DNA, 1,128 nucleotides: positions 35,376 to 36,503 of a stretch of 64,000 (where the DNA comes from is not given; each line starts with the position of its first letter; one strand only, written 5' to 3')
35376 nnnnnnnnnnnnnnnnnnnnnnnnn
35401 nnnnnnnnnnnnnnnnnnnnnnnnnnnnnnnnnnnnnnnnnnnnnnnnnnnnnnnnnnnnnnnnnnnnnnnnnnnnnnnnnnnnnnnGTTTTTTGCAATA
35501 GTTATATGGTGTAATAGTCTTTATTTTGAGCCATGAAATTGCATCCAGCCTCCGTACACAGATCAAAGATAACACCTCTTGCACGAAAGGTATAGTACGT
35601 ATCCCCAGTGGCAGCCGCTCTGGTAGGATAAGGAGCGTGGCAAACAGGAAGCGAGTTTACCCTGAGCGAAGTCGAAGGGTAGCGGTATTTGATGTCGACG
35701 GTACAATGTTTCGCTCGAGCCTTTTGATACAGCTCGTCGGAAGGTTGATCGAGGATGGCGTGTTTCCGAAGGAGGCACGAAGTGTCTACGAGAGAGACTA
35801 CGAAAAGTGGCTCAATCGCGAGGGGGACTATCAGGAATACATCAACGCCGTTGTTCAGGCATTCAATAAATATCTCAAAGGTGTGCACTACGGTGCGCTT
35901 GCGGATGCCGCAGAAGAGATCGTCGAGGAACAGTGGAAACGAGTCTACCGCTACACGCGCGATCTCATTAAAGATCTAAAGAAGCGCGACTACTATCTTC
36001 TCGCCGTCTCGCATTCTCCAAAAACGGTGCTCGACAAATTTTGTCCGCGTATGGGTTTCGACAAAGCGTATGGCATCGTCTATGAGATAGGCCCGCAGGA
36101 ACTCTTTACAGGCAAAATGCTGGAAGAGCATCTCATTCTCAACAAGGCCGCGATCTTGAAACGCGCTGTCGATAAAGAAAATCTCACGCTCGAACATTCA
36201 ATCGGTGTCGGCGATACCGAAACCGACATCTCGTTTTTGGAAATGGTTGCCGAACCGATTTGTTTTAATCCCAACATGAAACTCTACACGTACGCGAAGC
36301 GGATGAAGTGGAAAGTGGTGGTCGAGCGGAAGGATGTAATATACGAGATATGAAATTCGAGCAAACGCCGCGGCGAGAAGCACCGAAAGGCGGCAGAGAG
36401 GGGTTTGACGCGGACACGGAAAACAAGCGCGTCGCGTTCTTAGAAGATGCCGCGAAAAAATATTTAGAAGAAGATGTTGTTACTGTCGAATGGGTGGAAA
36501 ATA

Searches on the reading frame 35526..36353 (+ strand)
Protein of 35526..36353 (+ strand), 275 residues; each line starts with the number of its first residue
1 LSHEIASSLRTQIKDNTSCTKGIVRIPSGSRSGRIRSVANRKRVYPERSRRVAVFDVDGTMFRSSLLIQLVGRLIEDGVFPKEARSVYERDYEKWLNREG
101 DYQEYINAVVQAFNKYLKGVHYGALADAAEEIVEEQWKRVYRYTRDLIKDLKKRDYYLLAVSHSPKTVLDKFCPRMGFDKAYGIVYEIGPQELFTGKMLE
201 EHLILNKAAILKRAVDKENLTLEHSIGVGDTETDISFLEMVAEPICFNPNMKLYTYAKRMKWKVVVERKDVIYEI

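Call 85: search_protein_families(library=pfam, proteins=[window:35526-36353:+], max_evalue=0.0001)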
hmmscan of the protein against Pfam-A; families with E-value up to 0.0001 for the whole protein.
window:35526-36353:+ (275 aa): 3 families
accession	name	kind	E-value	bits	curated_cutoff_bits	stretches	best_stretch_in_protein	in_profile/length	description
PF12710.13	HAD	-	3.8e-15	57.3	27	1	53-239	1-189/189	haloacid dehalogenase-like hydrolase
PF00702.32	Hydrolase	-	1.8e-10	42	26.4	1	51-239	2-188/191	haloacid dehalogenase-like hydrolase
PF13419.12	HAD_2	-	4.1e-05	24.2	23.8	0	54-235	2-165/178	Haloacid dehalogenase-like hydrolase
